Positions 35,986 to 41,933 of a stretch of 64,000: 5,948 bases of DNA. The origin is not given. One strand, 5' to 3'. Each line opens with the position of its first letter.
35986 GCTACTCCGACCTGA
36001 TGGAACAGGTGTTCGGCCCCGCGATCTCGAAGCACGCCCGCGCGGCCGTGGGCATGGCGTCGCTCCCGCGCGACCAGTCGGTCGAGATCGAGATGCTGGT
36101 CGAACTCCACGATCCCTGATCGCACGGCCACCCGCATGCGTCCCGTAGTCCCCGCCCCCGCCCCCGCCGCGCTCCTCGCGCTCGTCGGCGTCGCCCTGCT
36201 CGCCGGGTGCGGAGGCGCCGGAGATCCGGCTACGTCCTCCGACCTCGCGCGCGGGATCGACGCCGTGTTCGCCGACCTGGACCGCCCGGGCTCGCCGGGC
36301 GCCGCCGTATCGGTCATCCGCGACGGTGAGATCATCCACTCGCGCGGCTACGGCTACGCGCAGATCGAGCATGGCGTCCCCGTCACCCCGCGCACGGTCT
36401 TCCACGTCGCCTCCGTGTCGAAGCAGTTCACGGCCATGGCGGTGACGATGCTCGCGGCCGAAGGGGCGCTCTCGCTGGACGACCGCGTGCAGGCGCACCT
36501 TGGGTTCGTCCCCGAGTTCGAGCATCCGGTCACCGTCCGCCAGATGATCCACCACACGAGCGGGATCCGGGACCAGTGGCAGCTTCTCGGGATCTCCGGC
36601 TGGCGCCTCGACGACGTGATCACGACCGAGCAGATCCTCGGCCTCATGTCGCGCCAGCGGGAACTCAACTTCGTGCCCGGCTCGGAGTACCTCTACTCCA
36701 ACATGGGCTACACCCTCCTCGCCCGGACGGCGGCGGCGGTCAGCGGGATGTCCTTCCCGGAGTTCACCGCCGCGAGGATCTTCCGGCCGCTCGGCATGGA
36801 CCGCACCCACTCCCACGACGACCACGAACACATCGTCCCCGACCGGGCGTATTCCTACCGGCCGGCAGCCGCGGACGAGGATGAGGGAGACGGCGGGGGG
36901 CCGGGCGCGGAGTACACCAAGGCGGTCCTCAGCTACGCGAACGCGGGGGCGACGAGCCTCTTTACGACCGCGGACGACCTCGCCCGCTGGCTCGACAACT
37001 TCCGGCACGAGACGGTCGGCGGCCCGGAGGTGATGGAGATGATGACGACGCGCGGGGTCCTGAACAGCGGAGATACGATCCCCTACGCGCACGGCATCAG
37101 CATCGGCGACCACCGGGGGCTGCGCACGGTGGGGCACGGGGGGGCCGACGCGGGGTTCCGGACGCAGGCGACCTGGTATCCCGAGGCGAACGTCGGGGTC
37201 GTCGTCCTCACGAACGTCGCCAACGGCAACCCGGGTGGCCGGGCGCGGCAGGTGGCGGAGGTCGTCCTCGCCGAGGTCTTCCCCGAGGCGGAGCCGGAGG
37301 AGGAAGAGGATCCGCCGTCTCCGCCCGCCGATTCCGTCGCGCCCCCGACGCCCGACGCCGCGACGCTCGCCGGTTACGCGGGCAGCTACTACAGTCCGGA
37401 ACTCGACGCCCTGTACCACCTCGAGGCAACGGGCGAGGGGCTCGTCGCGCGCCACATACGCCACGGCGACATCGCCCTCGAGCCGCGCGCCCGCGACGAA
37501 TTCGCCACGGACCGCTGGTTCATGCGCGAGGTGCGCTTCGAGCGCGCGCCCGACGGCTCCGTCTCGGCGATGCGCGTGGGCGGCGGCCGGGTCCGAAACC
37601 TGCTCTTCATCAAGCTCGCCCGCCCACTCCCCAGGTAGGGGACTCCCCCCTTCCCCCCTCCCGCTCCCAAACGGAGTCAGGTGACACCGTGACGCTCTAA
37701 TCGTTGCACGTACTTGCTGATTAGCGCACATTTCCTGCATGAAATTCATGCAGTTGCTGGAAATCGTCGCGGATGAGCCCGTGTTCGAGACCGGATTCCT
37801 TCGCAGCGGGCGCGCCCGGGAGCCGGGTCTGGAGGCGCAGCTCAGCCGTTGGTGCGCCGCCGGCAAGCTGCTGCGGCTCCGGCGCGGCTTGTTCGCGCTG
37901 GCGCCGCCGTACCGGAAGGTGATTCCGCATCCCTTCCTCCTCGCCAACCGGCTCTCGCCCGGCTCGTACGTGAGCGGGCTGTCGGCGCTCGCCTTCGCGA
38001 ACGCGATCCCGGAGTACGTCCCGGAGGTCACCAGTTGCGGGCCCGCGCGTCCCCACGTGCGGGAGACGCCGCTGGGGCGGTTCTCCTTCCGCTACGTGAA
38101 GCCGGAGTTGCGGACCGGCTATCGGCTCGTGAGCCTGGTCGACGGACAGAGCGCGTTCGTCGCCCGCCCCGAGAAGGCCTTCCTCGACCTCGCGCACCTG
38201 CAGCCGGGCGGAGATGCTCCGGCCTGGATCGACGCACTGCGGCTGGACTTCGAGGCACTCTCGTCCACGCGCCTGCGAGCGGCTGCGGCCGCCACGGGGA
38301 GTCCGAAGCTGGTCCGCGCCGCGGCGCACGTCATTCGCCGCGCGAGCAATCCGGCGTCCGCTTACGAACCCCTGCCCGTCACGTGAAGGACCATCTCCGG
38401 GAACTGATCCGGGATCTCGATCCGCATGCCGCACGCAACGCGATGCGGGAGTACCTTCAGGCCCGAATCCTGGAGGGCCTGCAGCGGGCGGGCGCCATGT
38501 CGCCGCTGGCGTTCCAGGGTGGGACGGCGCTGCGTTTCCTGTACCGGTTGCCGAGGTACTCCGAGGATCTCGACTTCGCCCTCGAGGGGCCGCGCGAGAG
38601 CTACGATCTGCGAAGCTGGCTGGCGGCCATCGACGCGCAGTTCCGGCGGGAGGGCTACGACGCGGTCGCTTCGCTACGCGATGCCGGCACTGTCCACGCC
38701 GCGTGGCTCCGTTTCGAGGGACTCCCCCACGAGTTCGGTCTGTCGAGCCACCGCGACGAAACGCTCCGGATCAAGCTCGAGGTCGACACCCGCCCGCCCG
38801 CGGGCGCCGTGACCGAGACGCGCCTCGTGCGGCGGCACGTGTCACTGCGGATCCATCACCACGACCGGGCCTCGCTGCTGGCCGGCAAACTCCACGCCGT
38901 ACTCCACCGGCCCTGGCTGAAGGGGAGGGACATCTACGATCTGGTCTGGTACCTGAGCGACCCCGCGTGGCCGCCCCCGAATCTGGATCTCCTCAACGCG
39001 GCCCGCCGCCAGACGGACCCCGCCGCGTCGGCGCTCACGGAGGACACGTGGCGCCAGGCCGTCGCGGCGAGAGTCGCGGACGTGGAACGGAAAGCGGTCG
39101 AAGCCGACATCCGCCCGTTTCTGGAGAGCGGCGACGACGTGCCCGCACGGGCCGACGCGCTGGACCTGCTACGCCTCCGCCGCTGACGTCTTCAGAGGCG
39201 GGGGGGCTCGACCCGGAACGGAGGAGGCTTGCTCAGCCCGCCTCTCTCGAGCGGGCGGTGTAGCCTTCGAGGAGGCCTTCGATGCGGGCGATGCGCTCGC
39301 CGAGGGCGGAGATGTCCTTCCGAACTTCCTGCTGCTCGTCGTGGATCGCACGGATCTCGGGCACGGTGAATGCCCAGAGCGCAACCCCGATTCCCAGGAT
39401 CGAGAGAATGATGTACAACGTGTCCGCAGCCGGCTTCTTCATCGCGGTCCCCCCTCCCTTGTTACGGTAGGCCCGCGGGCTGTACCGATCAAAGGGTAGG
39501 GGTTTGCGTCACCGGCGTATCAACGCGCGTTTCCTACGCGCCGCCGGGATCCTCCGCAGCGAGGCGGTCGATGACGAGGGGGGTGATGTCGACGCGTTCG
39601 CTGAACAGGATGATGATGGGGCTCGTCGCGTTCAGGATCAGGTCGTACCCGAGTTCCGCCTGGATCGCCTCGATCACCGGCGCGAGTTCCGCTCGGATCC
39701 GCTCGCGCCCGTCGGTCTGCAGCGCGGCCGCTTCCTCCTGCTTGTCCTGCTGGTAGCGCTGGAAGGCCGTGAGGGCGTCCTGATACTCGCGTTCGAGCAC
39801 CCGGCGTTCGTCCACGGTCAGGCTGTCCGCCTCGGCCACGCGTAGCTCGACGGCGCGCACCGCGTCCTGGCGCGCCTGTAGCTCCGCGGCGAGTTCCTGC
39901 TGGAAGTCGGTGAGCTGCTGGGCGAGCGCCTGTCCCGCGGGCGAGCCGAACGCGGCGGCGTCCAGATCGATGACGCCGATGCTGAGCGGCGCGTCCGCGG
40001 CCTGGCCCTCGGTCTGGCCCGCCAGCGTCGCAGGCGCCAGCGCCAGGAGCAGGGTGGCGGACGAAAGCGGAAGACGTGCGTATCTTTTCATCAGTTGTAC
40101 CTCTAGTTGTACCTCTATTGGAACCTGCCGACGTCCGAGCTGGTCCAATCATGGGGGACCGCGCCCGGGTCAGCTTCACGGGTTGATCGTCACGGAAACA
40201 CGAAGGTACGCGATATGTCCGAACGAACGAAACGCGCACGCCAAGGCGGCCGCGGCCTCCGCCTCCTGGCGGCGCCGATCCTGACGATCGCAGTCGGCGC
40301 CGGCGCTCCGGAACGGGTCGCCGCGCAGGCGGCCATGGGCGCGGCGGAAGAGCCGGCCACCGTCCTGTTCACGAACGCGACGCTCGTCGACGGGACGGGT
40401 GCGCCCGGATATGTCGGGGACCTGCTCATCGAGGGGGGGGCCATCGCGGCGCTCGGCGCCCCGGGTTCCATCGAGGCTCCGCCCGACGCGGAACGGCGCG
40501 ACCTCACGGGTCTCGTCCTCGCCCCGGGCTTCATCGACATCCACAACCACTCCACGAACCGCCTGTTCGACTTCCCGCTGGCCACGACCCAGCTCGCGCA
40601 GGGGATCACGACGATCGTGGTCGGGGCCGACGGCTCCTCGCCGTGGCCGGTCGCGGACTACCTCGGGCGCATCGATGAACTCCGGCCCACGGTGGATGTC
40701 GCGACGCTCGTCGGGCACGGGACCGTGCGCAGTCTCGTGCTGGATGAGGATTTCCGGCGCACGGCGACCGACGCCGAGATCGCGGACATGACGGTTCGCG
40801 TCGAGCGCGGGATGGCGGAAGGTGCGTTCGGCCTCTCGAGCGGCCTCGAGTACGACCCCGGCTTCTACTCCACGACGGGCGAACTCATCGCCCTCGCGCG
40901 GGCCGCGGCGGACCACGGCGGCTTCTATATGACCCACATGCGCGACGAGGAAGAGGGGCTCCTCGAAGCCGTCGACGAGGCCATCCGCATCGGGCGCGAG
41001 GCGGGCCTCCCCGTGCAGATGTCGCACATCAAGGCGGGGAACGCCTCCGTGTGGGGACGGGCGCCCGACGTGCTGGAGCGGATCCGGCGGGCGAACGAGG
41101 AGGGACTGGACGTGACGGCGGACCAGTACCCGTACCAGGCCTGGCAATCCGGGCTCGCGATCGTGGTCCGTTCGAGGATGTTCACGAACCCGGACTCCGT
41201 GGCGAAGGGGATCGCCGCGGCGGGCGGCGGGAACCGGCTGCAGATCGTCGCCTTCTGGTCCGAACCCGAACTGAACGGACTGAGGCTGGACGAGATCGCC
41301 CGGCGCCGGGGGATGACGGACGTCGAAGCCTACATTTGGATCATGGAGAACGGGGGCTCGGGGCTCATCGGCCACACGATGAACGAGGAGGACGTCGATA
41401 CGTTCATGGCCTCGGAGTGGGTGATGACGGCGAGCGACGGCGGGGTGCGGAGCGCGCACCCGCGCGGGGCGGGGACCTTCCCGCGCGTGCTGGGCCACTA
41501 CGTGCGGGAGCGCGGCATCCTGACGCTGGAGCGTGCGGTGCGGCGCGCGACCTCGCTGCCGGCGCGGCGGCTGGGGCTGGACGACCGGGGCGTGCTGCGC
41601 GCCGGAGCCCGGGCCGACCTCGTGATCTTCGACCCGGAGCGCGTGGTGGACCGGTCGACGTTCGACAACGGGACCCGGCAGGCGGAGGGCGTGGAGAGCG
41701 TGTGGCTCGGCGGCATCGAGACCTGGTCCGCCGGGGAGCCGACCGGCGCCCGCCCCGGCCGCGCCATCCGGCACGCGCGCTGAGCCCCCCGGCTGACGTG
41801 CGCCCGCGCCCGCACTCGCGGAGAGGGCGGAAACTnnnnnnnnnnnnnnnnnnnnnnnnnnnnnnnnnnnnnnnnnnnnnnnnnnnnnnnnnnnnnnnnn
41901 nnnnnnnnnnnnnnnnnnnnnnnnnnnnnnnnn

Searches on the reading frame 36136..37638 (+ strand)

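Call 12: search_protein_families(library=pfam, proteins=[window:36136-37638:+], max_evalue=0.001)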
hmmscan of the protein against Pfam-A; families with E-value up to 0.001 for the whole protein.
window:36136-37638:+ (500 aa): 1 family
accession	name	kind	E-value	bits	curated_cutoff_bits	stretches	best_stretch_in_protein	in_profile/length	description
PF00144.29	Beta-lactamase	-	2.2e-66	224.7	27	1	44-372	4-321/329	Beta-lactamase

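Call 42: search_protein_families(library=ncbifam, proteins=[window:36136-37638:+], max_evalue=0.00001)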
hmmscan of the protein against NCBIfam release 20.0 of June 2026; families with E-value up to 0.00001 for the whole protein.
window:36136-37638:+ (500 aa): 46 families (the best 25 are shown)
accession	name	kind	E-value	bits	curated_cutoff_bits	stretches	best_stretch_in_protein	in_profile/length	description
NF009622.0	PRK13128.1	equivalog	1.2e-42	146.1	443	1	52-382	21-330/518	D-aminopeptidase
NF007943.0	PRK10662.1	equivalog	4.9e-23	81.4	266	1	51-291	48-272/380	D-alanyl-D-alanine-carboxypeptidase/endopeptidase AmpH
NF033085.1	bla_class_C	equivalog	8.4e-22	77.4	415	1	51-227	19-186/356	class C beta-lactamase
NF040478.1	blaLAQ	exception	1.5e-19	70.2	850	1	19-225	8-207/380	LAQ family class C beta-lactamase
NF050810.1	blaCHC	exception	6.2e-19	68.1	780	1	41-287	31-254/387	CHC family extended-spectrum class C beta-lactamase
NF012173.1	CMY2-MIR-ACT-EC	exception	2.4e-17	62.8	680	1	49-242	41-224/380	CMY2/MIR/ACT/EC family class C beta-lactamase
NF000385.4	blaACT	exception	6.6e-17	61.6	810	1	24-226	15-209/380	ACT family cephalosporin-hydrolyzing class C beta-lactamase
NF000419.2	blaCMH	exception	3.4e-16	59.4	875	1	24-243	15-225/381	CMH family class C beta-lactamase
NF041666.1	ampC_Ecan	exception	3.6e-16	59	860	1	28-226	19-209/381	CMY2-MIR-ACT-EC family cephalosporin-hydrolyzing class C beta-lactamase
NF041665.1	blaPSZ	exception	5.8e-16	58.5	850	1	16-226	8-208/379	PSZ family class C beta-lactamase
NF038089.1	blaYRC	exception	8.1e-16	57.9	870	1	23-230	14-213/381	YRC family class C beta-lactamase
NF000185.2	BlaEC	exception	1.2e-15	57.4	850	1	48-228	36-207/377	BlaEC family class C beta-lactamase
NF000187.3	BlaMIR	exception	1.5e-15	57.2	882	1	49-226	41-209/381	MIR family cephalosporin-hydrolyzing class C beta-lactamase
NF045671.1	blaPNC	exception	3.5e-15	55.7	750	1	49-227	58-227/401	PNC family class C beta-lactamase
NF000422.6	blaPDC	exception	4.3e-15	55.8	865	1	48-241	46-230/397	PDC family class C beta-lactamase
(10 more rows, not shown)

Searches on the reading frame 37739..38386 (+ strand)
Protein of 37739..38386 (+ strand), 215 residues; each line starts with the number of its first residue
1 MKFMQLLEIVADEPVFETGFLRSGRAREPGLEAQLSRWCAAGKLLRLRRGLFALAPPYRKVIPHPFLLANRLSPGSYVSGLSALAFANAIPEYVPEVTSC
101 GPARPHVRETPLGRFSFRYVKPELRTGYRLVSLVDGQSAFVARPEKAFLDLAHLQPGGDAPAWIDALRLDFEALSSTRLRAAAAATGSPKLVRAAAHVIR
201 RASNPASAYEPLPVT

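Call 12: search_protein_families(library=pfam, proteins=[window:37739-38386:+], max_evalue=0.001)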
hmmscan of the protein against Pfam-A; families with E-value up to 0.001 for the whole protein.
window:37739-38386:+ (215 aa): 1 family
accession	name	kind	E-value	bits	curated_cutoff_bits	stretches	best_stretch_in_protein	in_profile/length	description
PF13338.12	AbiEi_4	-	9.3e-05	22.9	25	1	19-55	12-49/49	Transcriptional regulator, AbiEi antitoxin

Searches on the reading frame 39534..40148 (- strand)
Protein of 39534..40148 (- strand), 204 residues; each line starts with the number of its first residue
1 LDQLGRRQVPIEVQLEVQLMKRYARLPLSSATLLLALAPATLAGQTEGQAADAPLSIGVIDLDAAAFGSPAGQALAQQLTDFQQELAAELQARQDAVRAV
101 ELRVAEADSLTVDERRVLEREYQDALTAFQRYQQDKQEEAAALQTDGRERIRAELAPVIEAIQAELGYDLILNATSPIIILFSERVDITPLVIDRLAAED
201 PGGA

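Call 12: search_protein_families(library=pfam, proteins=[window:39534-40148:-], max_evalue=0.001)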
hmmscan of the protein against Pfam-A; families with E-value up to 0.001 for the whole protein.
window:39534-40148:- (204 aa): 1 family
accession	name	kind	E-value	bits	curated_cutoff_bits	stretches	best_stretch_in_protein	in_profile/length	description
PF03938.19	OmpH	-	2.8e-22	79.9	32.4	1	57-196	2-141/141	Outer membrane protein (OmpH-like)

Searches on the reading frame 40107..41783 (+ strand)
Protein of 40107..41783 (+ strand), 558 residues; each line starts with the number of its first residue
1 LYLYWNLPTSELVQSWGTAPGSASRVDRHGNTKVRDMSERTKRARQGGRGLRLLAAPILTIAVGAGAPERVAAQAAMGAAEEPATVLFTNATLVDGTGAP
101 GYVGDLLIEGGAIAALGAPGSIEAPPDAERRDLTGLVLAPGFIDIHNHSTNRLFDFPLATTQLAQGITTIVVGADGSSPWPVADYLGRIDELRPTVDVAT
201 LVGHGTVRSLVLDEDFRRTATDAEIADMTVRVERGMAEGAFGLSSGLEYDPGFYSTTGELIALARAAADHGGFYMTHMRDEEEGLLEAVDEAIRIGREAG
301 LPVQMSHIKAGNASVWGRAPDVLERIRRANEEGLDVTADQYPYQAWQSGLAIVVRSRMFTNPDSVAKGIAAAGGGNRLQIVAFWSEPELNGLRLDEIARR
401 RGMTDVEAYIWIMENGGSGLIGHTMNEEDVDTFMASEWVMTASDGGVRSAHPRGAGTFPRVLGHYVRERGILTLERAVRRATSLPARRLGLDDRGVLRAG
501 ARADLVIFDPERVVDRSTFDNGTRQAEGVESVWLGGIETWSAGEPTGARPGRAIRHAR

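Call 12: search_protein_families(library=pfam, proteins=[window:40107-41783:+], max_evalue=0.001)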
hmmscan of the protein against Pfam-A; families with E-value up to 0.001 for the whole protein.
window:40107-41783:+ (558 aa): 2 families
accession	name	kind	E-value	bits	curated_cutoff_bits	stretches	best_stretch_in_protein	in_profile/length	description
PF07969.17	Amidohydro_3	-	1.5e-26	94.4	29.7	1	132-536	4-468/472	Amidohydrolase family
PF01979.26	Amidohydro_1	-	1.3e-12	48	25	1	463-522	273-329/345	Amidohydrolase family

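Call 42: search_protein_families(library=ncbifam, proteins=[window:40107-41783:+], max_evalue=0.00001)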
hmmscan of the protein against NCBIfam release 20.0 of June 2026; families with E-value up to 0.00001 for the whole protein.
window:40107-41783:+ (558 aa): 39 families (the best 25 are shown)
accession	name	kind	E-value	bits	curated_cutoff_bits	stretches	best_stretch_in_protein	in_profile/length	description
NF006560.0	PRK09061.1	subfamily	6.4e-56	189.7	340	2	449-556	400-513/517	amidohydrolase family protein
NF006689.0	PRK09237.1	equivalog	6.6e-13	48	371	1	86-171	5-90/383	amidohydrolase/deacetylase family metallohydrolase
NF011984.0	PRK15446.1-5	equivalog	2.4e-12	46.4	260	1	468-511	319-362/379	alpha-D-ribose 1-methylphosphonate 5-triphosphate diphosphatase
TIGR00857.1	pyrC_multi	subfamily_domain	4.8e-12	45.6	279.05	0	465-513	325-372/412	dihydroorotase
TIGR02318.1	phosphono_phnM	equivalog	2.3e-11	43.2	390.55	1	470-522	318-372/376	phosphonate metabolism protein PhnM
NF011989.0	PRK15446.2-5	equivalog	4.1e-11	42.3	565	0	468-508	318-358/385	alpha-D-ribose 1-methylphosphonate 5-triphosphate diphosphatase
NF006844.0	PRK09357.2-5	equivalog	2.4e-10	40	701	0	468-513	339-383/422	dihydroorotase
NF006056.0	PRK08204.1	subfamily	3.3e-10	39.3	391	1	86-149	5-67/449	hypothetical protein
NF004839.0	PRK06189.1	equivalog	3.5e-10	39.1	631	0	466-512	348-393/451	allantoinase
NF005791.0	PRK07627.1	equivalog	4.1e-10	39.2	442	0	472-534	345-403/425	dihydroorotase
NF011990.0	PRK15446.2-6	subfamily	8.3e-10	37.9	233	0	466-522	320-379/390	alpha-D-ribose 1-methylphosphonate 5-triphosphate diphosphatase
TIGR02033.1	D-hydantoinase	equivalog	1.8e-09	37.1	393.25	0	102-151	15-62/454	dihydropyrimidinase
TIGR03178.1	allantoinase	equivalog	2.1e-09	36.7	357.85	0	467-512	343-387/441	allantoinase AllB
NF006558.0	PRK09059.1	equivalog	3e-09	35.9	645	0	85-151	4-71/430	dihydroorotase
NF011987.0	PRK15446.2-3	subfamily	1.2e-08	34.2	253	1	466-523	321-381/395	alpha-D-ribose 1-methylphosphonate 5-triphosphate diphosphatase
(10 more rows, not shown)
